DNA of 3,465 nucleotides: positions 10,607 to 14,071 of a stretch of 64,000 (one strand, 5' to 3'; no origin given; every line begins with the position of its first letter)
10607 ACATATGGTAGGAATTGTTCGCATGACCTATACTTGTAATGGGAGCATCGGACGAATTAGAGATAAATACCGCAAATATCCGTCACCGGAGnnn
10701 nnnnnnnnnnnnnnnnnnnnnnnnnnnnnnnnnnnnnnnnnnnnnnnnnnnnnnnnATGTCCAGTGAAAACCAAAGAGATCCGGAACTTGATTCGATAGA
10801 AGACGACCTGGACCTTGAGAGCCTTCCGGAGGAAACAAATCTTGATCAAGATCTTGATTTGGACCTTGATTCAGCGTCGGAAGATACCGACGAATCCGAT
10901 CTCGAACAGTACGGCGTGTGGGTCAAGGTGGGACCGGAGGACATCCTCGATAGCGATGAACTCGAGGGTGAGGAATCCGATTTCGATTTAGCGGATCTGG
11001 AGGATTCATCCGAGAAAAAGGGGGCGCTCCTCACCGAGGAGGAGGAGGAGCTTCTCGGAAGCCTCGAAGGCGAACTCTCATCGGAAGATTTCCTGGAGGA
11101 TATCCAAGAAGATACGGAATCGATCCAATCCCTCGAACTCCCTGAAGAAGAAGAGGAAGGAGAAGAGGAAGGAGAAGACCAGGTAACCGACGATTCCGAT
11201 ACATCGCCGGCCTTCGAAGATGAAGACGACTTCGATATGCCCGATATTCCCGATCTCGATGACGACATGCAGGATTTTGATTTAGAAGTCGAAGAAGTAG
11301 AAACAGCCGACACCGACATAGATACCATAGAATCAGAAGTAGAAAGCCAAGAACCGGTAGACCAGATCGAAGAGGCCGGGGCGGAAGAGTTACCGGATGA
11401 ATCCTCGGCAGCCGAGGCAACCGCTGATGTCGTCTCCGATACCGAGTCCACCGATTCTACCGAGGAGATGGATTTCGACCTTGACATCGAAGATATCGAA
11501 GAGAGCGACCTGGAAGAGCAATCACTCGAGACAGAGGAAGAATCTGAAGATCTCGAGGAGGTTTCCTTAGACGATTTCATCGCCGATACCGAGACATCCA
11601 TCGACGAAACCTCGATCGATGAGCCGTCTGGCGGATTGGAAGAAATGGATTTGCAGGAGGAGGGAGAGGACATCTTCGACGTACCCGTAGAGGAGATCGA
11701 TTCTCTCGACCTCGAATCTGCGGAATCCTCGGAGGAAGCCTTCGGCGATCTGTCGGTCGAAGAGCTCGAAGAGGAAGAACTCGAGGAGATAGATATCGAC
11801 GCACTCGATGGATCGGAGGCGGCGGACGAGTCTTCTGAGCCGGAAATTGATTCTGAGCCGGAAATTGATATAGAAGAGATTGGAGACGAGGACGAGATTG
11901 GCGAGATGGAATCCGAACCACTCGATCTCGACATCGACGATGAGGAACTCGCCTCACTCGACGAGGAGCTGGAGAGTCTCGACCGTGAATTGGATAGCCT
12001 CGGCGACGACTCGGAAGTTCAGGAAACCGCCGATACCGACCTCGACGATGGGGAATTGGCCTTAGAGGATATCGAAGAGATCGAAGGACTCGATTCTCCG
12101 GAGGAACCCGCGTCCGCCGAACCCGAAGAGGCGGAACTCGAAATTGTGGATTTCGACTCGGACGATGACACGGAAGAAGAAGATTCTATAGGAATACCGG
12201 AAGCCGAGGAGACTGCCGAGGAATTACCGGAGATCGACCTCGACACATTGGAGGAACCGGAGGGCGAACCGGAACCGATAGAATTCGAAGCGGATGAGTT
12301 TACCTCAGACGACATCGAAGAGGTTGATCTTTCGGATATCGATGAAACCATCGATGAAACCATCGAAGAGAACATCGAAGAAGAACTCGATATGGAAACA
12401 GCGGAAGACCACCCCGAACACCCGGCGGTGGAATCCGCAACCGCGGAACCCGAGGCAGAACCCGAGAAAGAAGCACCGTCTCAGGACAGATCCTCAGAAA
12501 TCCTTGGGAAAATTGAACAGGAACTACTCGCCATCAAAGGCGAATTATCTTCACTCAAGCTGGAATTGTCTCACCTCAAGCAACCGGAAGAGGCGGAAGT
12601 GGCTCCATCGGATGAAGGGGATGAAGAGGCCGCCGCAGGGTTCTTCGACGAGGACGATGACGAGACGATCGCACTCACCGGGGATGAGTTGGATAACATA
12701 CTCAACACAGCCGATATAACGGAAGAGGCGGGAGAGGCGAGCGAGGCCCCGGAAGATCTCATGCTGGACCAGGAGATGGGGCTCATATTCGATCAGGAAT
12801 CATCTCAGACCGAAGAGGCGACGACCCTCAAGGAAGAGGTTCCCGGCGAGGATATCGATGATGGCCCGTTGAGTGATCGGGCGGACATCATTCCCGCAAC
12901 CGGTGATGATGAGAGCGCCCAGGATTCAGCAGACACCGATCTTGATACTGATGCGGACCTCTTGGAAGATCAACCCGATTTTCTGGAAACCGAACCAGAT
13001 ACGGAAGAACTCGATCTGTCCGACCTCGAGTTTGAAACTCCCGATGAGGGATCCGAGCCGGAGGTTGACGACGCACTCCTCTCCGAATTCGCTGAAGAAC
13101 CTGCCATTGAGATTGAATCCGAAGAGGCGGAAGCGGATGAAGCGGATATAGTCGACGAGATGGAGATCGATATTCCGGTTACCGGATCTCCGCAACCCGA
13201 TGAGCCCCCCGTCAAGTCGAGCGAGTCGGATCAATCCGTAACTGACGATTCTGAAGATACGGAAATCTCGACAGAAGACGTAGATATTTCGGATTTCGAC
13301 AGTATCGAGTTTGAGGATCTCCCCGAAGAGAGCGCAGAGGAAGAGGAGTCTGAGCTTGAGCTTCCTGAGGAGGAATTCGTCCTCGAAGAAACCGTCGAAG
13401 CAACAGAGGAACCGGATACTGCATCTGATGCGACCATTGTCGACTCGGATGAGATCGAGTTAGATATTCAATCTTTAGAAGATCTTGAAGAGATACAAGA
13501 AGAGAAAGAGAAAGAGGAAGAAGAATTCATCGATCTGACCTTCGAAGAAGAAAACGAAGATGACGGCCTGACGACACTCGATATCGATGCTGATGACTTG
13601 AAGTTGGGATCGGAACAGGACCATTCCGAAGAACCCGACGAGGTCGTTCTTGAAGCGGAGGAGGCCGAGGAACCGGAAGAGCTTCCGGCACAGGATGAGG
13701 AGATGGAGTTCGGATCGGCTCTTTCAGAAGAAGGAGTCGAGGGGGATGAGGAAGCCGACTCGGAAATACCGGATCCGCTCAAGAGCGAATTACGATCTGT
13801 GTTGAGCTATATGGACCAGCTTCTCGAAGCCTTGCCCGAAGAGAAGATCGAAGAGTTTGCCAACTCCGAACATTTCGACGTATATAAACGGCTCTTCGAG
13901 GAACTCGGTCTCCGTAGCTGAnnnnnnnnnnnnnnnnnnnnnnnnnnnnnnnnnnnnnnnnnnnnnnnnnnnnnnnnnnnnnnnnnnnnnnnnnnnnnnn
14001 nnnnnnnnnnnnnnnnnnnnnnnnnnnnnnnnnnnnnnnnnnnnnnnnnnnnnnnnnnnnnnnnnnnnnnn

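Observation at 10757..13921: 1054-aa D/E-dominated protein with four ordered islands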

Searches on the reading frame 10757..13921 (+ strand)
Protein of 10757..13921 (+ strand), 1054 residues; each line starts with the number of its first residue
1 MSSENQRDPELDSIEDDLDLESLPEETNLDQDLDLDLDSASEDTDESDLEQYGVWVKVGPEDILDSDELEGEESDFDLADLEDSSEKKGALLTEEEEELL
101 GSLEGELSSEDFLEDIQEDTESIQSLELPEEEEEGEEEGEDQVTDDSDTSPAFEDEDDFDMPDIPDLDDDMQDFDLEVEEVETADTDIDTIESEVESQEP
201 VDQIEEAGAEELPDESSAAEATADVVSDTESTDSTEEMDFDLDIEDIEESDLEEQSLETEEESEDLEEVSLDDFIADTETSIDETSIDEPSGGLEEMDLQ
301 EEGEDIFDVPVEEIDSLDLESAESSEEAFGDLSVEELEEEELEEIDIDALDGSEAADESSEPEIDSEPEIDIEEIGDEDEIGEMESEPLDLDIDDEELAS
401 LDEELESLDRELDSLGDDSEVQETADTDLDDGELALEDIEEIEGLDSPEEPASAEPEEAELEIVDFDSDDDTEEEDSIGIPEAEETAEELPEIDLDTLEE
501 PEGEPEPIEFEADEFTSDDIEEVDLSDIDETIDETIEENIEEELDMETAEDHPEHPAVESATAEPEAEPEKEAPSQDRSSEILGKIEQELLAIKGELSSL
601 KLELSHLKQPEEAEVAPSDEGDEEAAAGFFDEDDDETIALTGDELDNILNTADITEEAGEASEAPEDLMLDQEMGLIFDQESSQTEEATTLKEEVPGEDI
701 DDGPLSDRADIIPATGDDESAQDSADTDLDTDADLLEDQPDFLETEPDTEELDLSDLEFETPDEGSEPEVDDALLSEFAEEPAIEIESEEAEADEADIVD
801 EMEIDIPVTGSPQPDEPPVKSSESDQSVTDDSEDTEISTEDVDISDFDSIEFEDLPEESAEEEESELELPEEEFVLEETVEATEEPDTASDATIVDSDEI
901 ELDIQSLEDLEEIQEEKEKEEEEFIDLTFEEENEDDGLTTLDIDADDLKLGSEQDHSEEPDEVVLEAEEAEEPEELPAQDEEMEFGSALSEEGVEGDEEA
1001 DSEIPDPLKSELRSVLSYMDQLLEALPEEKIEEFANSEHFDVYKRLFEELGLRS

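Call 4: search_protein_families(library=pfam, proteins=[window:10757-13921:+], max_evalue=0.01)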
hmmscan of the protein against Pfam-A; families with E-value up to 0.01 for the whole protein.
window:10757-13921:+ (1054 aa): 0 families

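Call 7: search_protein_families(library=ncbifam, proteins=[window:10757-13918:+], max_evalue=1)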
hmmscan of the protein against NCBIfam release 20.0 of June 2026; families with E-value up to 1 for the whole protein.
window:10757-13918:+ (1054 aa): 0 families

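Call 11: find_homologous_proteins(query=window:10757-13918:+, region=985-1054, max_evalue=0.01)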
Query window:10757-13918:+, residues 985-1054 (70 aa): 686 proteins with E <= 0.01 among 768 candidates; the best 120 are listed.
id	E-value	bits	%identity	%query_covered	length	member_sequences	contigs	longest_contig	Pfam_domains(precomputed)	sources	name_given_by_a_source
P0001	1.4e-18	84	77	81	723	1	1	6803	PF27359.1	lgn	-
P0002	4.0e-18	83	61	99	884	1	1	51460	PF27359.1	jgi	-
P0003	9.8e-18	81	77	76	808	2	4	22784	PF27359.1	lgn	-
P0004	1.2e-17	81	82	73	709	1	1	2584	PF27359.1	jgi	jgi:hypothetical protein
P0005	1.2e-17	81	82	73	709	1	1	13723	PF27359.1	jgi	jgi:hypothetical protein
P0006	1.3e-17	81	79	76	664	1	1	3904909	PF27359.1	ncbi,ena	-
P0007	1.7e-17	81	80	77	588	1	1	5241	PF27359.1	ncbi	-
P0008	1.8e-17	81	79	76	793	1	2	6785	PF27359.1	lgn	-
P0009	1.9e-17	81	76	84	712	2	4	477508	PF27359.1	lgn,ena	-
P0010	2.2e-17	80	78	79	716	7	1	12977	PF27359.1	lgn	-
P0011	2.5e-17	80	79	76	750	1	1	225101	PF27359.1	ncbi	ncbi:MAG: hypothetical protein WD492_17390 [Alkalispirochaeta sp.]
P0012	2.6e-17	80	76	84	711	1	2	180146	PF27359.1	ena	-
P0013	2.8e-17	80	79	76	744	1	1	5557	PF27359.1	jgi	jgi:hypothetical protein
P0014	3.0e-17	80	72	86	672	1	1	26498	PF27359.1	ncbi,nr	ncbi:MAG: hypothetical protein KOO61_07500 [Spirochaetales bacterium]|nr:hypothetical protein [Spiro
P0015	3.0e-17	80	81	74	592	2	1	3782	PF27359.1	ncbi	ncbi:MAG: hypothetical protein ACOC4A_01905, partial [Spirochaetota bacterium]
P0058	2.4e-16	77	84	70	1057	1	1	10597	PF27359.1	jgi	-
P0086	1.8e-15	74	74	76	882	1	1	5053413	PF27359.1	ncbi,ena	-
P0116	6.8e-15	73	66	89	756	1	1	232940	PF27359.1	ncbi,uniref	ncbi:hypothetical protein LQZ21_02100 [Treponema sp. TIM-1]|uniref:hypothetical protein n=1 Tax=Trep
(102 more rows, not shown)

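Call 12: search_protein_families(library=pfam, proteins=[P0006, P0002, P0086, P0116, P0058], max_evalue=1)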
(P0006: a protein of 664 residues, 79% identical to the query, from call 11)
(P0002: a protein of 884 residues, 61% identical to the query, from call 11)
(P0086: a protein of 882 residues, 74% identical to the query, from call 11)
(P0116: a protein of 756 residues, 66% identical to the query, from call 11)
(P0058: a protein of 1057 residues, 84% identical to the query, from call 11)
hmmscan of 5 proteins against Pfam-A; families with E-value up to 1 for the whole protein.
P0006 (664 aa): 0 families

P0002 (884 aa): 1 family
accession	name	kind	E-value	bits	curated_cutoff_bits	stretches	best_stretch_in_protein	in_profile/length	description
PF07160.18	SKA1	-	0.033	14.4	29.6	1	173-232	2-61/243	Spindle and kinetochore-associated protein 1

P0086 (882 aa): 1 family
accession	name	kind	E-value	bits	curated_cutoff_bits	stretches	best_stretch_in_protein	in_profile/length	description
PF14817.11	HAUS5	-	0.18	11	25.6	1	273-332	278-339/643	HAUS augmin-like complex subunit 5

P0116 (756 aa): 2 families
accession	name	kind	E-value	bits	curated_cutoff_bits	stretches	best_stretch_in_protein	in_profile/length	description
PF14492.12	EFG_III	-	0.036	14.6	27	0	399-435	8-44/75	Elongation Factor G, domain III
PF16433.10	DUF5030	-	0.14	12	25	0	302-335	248-281/314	Domain of unknown function (DUF5030)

P0058 (1057 aa): 1 family
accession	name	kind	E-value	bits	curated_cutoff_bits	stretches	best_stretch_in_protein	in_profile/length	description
PF00743.25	FMO-like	-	0.26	10.1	22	1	460-499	312-351/532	Flavin-binding monooxygenase-like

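Call 15: find_encoding_contigs(protein=P0006, flank=8000, max_places=2)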
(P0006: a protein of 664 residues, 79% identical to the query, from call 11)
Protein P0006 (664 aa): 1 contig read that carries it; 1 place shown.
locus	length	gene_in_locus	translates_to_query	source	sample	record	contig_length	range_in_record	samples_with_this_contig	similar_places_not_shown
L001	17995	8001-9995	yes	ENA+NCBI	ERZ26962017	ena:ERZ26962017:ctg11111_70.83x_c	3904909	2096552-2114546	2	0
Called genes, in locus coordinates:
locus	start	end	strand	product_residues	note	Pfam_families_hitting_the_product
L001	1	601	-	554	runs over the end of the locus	PF02844:GARS_N, PF01071:GARS_A, PF08442:ATP-grasp_2 (weak), PF02222:ATP-grasp (weak), PF02843:GARS_C, PF01502:PRA-CH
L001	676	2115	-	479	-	PF00206:Lyase_1, PF08328:ASL_C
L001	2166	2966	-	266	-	PF13349:DUF4097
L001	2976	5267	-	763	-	PF00656:Peptidase_C14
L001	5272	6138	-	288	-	-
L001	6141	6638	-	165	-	PF04542:Sigma70_r2, PF08281:Sigma70_r4_2 (weak), PF12840:HTH_20 (faint)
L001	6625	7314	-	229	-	-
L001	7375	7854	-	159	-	PF04977:DivIC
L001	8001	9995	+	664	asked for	PF27359:TP_0179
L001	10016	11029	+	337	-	-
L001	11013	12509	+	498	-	-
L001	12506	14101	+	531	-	PF01973:MptE-like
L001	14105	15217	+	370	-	-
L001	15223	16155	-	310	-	PF23023:Anti-Pycsar_Apyc1, PF00753:Lactamase_B, PF12706:Lactamase_B_2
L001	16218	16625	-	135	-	-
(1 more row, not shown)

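Call 16: find_encoding_contigs(protein=P0116, flank=8000, max_places=2)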
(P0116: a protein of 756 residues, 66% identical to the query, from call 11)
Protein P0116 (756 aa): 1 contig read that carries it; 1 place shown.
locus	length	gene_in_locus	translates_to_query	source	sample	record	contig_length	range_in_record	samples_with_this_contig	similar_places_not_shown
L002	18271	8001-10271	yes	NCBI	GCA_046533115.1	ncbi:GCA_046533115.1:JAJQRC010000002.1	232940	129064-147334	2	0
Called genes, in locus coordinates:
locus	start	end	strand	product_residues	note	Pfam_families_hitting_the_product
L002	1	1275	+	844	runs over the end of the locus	PF00270:DEAD, PF00271:Helicase_C, PF07717:OB_NTP_bind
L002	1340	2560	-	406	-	PF04055:Radical_SAM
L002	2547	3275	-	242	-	PF10502:Peptidase_S26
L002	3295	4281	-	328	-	PF10502:Peptidase_S26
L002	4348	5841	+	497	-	PF08308:PEGA, PF03781:FGE-sulfatase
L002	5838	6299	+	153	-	PF01668:SmpB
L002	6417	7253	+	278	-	PF27487:TP_0183_C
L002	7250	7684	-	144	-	PF04977:DivIC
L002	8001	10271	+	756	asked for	PF27359:TP_0179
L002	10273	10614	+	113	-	-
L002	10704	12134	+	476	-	PF01973:MptE-like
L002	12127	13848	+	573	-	PF01973:MptE-like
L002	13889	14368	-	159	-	PF02643:DUF192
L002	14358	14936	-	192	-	-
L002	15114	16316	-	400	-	PF00027:cNMP_binding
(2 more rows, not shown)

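Call 31: find_related_loci(query=A1, collection=genome_contigs, flank=7000)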
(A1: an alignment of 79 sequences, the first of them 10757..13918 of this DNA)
Query A1 (1054 aa) in genome_contigs; peptide patterns used: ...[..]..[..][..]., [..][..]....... (x = any residue, [..] = any of these).
599 stretches matched a pattern (row limit reached: there are more); 463 encode a relative of the query (tblastn E <= 1e-3); the best 80 are kept; 80 distinct loci.
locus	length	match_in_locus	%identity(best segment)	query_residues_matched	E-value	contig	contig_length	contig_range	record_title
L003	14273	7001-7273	65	578-667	2e-24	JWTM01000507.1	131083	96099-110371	Candidatus Marispirochaeta associata strain JC231 contig506, whole genome shotgun sequence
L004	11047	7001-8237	60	558-1052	5e-24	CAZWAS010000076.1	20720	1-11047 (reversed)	MAG TPA_asm: uncultured Spirochaetales bacterium isolate binchicken_co135_55 genome assembly, contig: NODE_4300_length_2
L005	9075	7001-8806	39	49-799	1e-22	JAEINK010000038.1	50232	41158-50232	MAG: Spirochaetales bacterium isolate MAG2 NODE_622_length_50232_cov_25.016290, whole genome shotgun sequence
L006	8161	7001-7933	59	37-672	2e-22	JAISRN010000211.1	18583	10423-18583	MAG: Spirochaetales bacterium isolate Kf353_bin62 k119_2699075, whole genome shotgun sequence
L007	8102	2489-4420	61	44-1054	2e-22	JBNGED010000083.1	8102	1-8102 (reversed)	MAG: Sediminispirochaetaceae bacterium isolate E05-066 bin51.fa-83, whole genome shotgun sequence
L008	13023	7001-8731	61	24-1052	9e-22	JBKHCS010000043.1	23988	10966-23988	MAG: Spirochaetaceae bacterium isolate D1M03_12 NODE_1050_length_23988_cov_8.680107, whole genome shotgun sequence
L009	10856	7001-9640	64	49-1052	1e-21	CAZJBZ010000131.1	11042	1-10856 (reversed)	MAG TPA_asm: uncultured Spirochaetales bacterium isolate SRP141376_co4_201 genome assembly, contig: NODE_9808_length_110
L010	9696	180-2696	82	44-1053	7e-21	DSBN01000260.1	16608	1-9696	MAG TPA_asm: Sediminispirochaeta sp. isolate SpSt-1173 Ga0129302_1001629, whole genome shotgun sequence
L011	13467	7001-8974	73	41-1052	8e-21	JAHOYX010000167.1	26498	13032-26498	MAG: Spirochaetales bacterium isolate CORE_19_RING_Bin_00006 c_000000000211, whole genome shotgun sequence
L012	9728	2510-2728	63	980-1052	8e-21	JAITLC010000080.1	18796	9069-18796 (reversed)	MAG: Treponema sp. isolate Pcl387_bin87 k119_687453, whole genome shotgun sequence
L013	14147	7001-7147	78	1004-1052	2e-17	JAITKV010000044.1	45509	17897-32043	MAG: Spirochaetaceae bacterium isolate Pcl387_bin77 k119_2616278, whole genome shotgun sequence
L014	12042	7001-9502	81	38-1054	9e-21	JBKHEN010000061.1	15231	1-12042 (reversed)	MAG: Spirochaetaceae bacterium isolate D1M05_16 NODE_2973_length_15231_cov_43.937335, whole genome shotgun sequence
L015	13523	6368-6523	81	1002-1053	1e-20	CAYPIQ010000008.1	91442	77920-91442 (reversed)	MAG TPA_asm: uncultured Spirochaetales bacterium isolate binchicken_co379_68 genome assembly, contig: NODE_171_length_91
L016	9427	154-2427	63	48-1054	1e-20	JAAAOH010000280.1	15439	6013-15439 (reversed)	MAG: Spirochaetes bacterium isolate GSL.Bin19 NODE_2764_length_15439_cov_0.473756, whole genome shotgun sequence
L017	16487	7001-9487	75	48-1052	1e-20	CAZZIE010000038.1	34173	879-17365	MAG TPA_asm: uncultured Spirochaetaceae bacterium isolate SRP332253_co1_106 genome assembly, contig: NODE_1710_length_34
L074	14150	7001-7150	78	1003-1052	1e-18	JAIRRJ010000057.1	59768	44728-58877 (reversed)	MAG: Treponema sp. isolate Crp329_bin9 k119_2019484, whole genome shotgun sequence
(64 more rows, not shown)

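Call 47: predict_structure(alignment_id=A1)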
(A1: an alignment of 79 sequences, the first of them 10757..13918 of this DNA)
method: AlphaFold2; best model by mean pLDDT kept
length: 1054 residues; sequences in the alignment: 79
mean_pLDDT: 41.2   pTM: 0.30
mean pLDDT of the five models: 41.2, 40.9, 40.1, 39.8, 37.7
residues with pLDDT >= 90: 27; 70-90: 64; 50-70: 65; < 50: 898
segments of 3 or more residues with pLDDT < 50: 1-50, 52-93, 120-122, 124-150, 152-392, 416-438, 440-531, 533-535, 537-539, 544-574, 610-638, 653-847, 849-913, 915-1001
pLDDT, mean of each block of 10 residues (from residue 1): 35 39 36 38 40 43 38 38 33 56 59 54 42 33 34 38 38 37 32 34 33 34 32 33 39 37 39 40 34 36 41 39 32 35 37 31 35 36 38 63 72 50 32 42 35 34 34 34 31 33 36 40 42 48 44 36 32 58 92 94 79 33 33 45 60 43 34 33 30 34 34 29 35 36 33 39 34 40 35 33 33 34 27 33 44 40 35 31 29 32 41 46 37 32 33 30 30 29 29 34 77 88 80 79 83 58
secondary structure, 60 per line:
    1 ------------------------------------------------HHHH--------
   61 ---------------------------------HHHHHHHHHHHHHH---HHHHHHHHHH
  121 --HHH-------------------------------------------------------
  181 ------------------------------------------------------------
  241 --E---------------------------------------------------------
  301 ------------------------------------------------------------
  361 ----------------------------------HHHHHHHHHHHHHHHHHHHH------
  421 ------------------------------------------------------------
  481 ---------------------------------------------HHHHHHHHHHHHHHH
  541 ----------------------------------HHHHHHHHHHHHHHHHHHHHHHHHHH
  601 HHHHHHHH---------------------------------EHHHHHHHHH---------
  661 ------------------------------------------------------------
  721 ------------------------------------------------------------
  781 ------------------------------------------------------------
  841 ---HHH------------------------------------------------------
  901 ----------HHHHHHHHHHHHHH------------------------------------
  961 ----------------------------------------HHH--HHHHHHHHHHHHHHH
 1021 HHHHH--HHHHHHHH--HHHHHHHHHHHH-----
elements in order (helices of 4 or more, strands of 3 or more residues): H49-52 H94-107 H111-120 H395-414 H526-540 H575-608 H643-651 H911-924 H1006-1025 H1028-1035 H1038-1049

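Call 75: search_protein_families(library=pfam, proteins=[L074:10284-11312:+, L074:11503-12639:+, L074:7303-8553:+, L074:8550-10211:+], max_evalue=0.001)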
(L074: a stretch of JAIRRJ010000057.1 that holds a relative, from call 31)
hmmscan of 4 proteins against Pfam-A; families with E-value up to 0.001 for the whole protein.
L074:10284-11312:+ (342 aa): 2 families
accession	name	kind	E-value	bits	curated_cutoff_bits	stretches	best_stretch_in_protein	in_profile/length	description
PF02154.20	FliM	-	6e-81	271.4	27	1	39-229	1-192/192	Flagellar motor switch protein FliM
PF01052.25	FliMN_C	-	1.5e-18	66.9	23.8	1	253-324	2-72/73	Type III flagellar switch regulator (C-ring) FliN C-term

L074:11503-12639:+ (378 aa): 2 families
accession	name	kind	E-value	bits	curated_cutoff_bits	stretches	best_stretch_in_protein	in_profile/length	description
PF00248.27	Aldo_ket_red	-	1.5e-36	126.4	24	1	9-247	14-276/291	Aldo/keto reductase family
PF13187.11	Fer4_9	-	1.3e-08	35.2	27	1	276-347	2-50/52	4Fe-4S dicluster domain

L074:7303-8553:+ (416 aa): 1 family
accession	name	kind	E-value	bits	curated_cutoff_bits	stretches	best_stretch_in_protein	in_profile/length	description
PF01973.23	MptE-like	-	4.5e-23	82.3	34.6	1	99-264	2-169/171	6-hydroxymethylpterin diphosphokinase MptE-like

L074:8550-10211:+ (553 aa): 1 family
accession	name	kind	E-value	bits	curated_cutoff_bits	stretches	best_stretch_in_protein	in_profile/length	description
PF01973.23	MptE-like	-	1.3e-32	113.4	34.6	1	200-369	2-169/171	6-hydroxymethylpterin diphosphokinase MptE-like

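Call 81: find_homologous_proteins(query=L074:10284-11309:+, max_evalue=1e-20)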
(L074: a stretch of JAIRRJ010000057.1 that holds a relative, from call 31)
Query L074:10284-11309:+ (342 aa): 5202 proteins with E <= 1e-20 among 6569 candidates; the best 120 are listed.
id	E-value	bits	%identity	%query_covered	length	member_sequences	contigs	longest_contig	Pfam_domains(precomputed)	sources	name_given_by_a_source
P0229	3.2e-221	751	100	100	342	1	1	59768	PF01052.26,PF02154.22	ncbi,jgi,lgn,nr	ncbi:MAG: flagellar motor switch protein FliM [Treponema sp.]|jgi:flagellar motor switch protein Fli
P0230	3.3e-188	643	84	99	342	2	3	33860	PF01052.26,PF02154.22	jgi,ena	-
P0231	4.3e-188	642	84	99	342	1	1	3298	PF01052.26,PF02154.22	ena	-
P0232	1.9e-187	640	84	100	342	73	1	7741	PF01052.26,PF02154.22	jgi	-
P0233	9.0e-187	638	83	98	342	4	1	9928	PF01052.26,PF02154.22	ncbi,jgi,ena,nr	ncbi:MAG: flagellar motor switch protein FliM [Treponema sp.]|nr:flagellar motor switch protein FliM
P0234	5.2e-186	636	84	98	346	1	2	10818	PF01052.26,PF02154.22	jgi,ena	-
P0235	9.3e-186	635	84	98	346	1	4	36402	PF01052.26,PF02154.22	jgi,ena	-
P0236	3.1e-184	630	83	98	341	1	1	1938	PF01052.26,PF02154.22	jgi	-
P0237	4.3e-184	629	82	95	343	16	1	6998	PF01052.26,PF02154.22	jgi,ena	-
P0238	1.1e-183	628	82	95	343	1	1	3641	PF01052.26,PF02154.22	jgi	jgi:flagellar motor switch protein FliM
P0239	1.7e-183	627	82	95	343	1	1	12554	PF01052.26,PF02154.22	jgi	jgi:flagellar motor switch protein FliM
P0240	1.9e-183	627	81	95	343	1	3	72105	PF01052.26,PF02154.22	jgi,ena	-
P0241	5.3e-183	626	81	95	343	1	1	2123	PF01052.26,PF02154.22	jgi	jgi:flagellar motor switch protein FliM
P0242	6.5e-183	625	82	95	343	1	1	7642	PF01052.26,PF02154.22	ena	-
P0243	6.7e-183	625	81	95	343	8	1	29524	PF01052.26,PF02154.22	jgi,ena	-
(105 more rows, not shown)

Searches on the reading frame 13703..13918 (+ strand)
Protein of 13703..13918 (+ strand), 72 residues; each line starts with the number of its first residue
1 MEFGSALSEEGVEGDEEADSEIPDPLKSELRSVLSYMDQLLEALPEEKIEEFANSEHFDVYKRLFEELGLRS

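Call 7: search_protein_families(library=ncbifam, proteins=[window:13703-13918:+], max_evalue=1)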
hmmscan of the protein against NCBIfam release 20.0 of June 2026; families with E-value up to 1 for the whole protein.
window:13703-13918:+ (72 aa): 0 families

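Call 8: search_protein_families(library=pfam, proteins=[window:13703-13918:+], max_evalue=10)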
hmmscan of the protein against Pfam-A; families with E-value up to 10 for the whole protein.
window:13703-13918:+ (72 aa): 0 families

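Call 28: search_protein_representatives(protein=window:13709-13918:+)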
Query: 70 residues. Proteins with E-value up to 0.001 (for the whole library): 1708; up to 1e-10: 1098; up to 1e-30: 0. The best 150 are listed.
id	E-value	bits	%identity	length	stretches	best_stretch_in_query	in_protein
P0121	1.0e-28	114.5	54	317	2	10-68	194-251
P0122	5.3e-20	87.0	84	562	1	13-68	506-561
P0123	1.6e-19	85.5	71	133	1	6-70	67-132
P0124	2.2e-19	85.0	73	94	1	11-69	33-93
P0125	4.1e-19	84.2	76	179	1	12-69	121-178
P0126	8.9e-19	83.1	79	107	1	17-69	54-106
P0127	9.1e-19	83.1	74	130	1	13-69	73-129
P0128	1.4e-18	82.5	75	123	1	14-69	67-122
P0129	2.5e-18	81.7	73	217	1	14-69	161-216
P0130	3.0e-18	81.5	68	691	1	7-69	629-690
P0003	3.1e-18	81.4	73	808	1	9-69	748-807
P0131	3.4e-18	81.3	71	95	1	15-70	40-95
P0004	3.9e-18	81.1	77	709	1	15-70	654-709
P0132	5.5e-18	80.6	73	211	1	14-69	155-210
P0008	5.8e-18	80.6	79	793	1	17-69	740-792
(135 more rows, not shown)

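Call 80: find_encoding_contigs(protein=P0121, flank=6000, max_places=3)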
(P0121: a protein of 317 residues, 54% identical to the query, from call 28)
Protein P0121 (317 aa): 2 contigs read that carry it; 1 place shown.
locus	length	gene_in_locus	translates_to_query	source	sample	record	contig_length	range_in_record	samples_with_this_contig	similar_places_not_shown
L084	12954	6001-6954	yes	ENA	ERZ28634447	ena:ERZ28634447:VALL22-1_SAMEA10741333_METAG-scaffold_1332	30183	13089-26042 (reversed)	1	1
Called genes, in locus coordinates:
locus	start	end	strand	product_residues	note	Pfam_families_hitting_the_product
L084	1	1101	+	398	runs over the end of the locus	-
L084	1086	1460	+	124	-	-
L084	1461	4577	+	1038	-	-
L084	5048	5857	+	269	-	-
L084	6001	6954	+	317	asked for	PF27359:TP_0179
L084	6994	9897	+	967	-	PF08239:SH3_3 (faint), PF09479:Flg_new (weak)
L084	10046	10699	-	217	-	-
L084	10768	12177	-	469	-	PF01336:tRNA_anti-codon, PF00152:tRNA-synt_2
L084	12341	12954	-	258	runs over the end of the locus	PF01503:PRA-PH (faint), PF03819:MazG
